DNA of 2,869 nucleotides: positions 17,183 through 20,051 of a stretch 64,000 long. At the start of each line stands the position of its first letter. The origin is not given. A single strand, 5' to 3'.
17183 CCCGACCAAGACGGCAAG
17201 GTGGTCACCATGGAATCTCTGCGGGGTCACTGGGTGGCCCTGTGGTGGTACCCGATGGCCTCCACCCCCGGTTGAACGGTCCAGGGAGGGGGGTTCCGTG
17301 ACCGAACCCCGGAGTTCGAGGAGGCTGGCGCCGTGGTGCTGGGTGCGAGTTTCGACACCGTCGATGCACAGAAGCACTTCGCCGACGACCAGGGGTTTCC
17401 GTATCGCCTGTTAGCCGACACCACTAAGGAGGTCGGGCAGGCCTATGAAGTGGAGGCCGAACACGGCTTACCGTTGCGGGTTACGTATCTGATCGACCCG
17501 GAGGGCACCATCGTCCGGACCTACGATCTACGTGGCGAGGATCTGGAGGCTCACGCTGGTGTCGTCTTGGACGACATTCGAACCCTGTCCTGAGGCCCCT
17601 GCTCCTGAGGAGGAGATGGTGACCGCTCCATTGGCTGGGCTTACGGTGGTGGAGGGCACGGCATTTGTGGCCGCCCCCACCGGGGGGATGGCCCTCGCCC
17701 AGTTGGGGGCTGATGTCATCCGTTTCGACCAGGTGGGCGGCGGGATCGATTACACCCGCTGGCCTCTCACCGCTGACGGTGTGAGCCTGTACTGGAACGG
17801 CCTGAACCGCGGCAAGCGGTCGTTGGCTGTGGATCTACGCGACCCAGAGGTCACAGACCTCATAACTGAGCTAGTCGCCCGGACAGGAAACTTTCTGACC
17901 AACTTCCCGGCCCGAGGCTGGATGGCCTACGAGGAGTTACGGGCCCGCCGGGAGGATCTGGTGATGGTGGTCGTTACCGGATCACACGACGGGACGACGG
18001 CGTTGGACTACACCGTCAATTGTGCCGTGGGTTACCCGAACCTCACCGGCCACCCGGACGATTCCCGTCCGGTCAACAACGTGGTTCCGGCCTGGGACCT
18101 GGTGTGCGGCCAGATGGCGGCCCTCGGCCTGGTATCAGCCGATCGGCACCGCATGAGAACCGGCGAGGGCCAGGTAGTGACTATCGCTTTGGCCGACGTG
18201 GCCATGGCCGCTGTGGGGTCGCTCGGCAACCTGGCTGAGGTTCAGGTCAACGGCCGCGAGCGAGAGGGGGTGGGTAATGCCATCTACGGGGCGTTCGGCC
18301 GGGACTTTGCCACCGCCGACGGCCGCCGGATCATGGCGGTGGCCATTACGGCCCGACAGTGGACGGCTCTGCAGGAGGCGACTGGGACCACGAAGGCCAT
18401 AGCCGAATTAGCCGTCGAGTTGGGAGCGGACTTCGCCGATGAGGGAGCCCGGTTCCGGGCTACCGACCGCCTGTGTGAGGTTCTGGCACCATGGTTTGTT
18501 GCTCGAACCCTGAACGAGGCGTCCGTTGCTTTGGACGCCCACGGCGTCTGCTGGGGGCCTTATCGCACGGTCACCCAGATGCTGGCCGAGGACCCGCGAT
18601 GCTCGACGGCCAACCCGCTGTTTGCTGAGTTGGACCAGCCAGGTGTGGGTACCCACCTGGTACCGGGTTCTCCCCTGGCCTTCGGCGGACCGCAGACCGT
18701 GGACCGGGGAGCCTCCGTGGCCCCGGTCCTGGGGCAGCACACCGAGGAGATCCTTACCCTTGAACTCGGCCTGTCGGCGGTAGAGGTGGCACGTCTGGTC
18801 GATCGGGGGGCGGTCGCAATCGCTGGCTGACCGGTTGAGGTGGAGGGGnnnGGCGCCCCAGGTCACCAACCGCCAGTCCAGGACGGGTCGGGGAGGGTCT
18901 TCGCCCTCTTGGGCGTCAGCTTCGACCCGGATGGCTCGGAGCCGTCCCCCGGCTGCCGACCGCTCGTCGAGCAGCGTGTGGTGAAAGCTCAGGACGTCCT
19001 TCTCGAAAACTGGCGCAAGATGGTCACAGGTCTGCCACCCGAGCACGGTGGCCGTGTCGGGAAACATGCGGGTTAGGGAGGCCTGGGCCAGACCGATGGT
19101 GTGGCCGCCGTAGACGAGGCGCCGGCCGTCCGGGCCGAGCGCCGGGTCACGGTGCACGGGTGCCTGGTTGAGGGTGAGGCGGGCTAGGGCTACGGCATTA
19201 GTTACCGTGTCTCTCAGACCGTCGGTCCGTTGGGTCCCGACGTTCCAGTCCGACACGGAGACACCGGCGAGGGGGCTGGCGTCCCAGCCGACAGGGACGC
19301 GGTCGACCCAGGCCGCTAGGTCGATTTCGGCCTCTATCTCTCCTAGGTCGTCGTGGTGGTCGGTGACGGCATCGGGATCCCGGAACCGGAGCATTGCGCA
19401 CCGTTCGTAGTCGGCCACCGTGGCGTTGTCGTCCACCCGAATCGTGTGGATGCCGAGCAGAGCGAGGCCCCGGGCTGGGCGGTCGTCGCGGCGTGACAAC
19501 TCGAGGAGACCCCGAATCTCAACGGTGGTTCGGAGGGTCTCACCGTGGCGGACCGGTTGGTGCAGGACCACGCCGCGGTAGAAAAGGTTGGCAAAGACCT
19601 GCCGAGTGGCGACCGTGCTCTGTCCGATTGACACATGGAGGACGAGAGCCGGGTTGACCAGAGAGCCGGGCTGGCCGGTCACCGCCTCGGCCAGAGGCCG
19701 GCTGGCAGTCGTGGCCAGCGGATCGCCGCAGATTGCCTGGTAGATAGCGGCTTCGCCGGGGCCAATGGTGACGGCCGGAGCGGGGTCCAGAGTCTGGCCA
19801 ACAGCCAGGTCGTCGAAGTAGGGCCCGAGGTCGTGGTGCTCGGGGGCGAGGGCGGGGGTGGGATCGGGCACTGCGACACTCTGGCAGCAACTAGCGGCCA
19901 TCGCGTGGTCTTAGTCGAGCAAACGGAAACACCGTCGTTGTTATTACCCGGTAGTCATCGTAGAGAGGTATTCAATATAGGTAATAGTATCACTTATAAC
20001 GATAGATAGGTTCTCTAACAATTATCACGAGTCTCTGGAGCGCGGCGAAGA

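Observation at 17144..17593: Bcp peroxiredoxin with UGA at the peroxidatic cysteine position: candidate selenoprotein missed by ORF calling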

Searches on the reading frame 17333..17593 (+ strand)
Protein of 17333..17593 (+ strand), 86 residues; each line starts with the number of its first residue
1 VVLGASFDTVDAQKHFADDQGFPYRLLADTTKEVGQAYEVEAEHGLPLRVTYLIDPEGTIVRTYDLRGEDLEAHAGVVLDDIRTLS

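Call 15: find_encoding_contigs(protein=window:17333-17593:+, flank=10000, max_places=6)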
Protein window:17333-17593:+ (86 aa): 23 contigs read that carry it; 6 places shown.
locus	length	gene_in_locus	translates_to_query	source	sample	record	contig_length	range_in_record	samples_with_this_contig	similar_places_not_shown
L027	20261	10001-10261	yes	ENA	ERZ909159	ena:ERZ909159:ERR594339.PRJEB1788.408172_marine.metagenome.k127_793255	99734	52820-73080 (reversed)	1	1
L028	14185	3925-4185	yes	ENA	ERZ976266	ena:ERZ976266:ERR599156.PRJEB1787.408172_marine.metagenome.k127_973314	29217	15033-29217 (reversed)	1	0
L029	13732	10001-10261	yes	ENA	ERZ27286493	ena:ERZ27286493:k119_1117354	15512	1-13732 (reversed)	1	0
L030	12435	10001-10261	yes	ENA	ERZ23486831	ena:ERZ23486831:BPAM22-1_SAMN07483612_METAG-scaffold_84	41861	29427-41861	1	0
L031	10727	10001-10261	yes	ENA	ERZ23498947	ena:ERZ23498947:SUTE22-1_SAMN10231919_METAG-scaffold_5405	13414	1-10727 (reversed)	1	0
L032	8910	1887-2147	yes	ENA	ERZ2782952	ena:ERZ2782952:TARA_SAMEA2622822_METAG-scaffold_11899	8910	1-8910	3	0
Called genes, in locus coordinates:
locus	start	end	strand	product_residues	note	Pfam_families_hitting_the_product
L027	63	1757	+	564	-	PF00920:ILVD_EDD_N, PF24877:ILV_EDD_C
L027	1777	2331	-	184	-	PF01467:CTP_transf_like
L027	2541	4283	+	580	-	PF02776:TPP_enzyme_N, PF00205:TPP_enzyme_M, PF02775:TPP_enzyme_C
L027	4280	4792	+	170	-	PF01842:ACT, PF13291:ACT_4 (weak), PF22629:ACT_AHAS_ss, PF13710:ACT_5, PF10369:ALS_ss_C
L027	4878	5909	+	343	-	PF02826:2-Hacid_dh_C (weak), PF03446:NAD_binding_2 (weak), PF03807:F420_oxidored (weak), PF07991:KARI_N, PF01450:KARI_C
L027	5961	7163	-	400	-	PF00108:Thiolase_N, PF00109:ketoacyl-synt (weak), PF02803:Thiolase_C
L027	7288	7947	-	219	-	PF01596:Methyltransf_3, PF13578:Methyltransf_24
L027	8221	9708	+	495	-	PF00171:Aldedh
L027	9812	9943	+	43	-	PF00578:AhpC-TSA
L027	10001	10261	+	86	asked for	PF00578:AhpC-TSA, PF08534:Redoxin (weak)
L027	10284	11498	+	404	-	PF02515:CoA_transf_3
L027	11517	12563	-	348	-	-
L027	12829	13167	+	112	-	PF02467:Whib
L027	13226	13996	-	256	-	PF23441:SDR, PF00106:adh_short, PF08659:KR, PF13561:adh_short_C2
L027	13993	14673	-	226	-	PF13561:adh_short_C2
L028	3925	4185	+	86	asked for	PF00578:AhpC-TSA, PF08534:Redoxin (weak)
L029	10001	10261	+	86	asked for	PF00578:AhpC-TSA, PF08534:Redoxin (weak)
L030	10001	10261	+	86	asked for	PF00578:AhpC-TSA, PF08534:Redoxin (weak)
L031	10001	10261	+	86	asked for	PF00578:AhpC-TSA, PF08534:Redoxin (weak)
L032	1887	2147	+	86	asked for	PF00578:AhpC-TSA, PF08534:Redoxin (weak)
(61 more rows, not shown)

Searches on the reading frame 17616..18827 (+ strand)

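Call 31: search_protein_families(library=ncbifam, proteins=[window:17616-18827:+], max_evalue=0.00001)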
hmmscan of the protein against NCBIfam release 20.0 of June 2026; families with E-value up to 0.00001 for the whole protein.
window:17616-18827:+ (404 aa): 6 families
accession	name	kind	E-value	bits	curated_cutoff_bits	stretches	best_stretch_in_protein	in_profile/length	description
TIGR04253.1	mesacon_CoA_iso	equivalog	4.9e-151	503.3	725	1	6-401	3-401/403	2-methylfumaryl-CoA isomerase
NF052585.1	SucGlutTfsCaiB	equivalog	9e-35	120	750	1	3-381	5-386/394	succinate--glutarate CoA-transferase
NF041294.1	Scnl_mescCoAtase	equivalog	2.2e-30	106.1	700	1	6-380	4-380/381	succinyl-CoA:mesaconate CoA-transferase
NF003809.0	PRK05398.1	subfamily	5.3e-30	104.3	442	1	3-400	2-416/416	formyl-CoA transferase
TIGR03253.1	oxalate_frc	equivalog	2.5e-27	95.6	504.2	1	3-399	1-415/416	formyl-CoA transferase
NF008511.0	PRK11430.1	equivalog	1.4e-15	57.3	522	1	4-335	8-338/381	CoA:oxalate CoA-transferase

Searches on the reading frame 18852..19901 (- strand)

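Call 31: search_protein_families(library=ncbifam, proteins=[window:18852-19901:-], max_evalue=0.00001)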
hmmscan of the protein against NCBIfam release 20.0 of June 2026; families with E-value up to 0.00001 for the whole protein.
window:18852-19901:- (350 aa): 1 family
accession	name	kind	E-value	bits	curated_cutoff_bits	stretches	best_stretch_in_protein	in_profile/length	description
NF038241.1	RipB_Ich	equivalog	1.5e-06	28.2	340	0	234-316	44-130/175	(R)-specific enoyl-CoA hydratase RipB/Ich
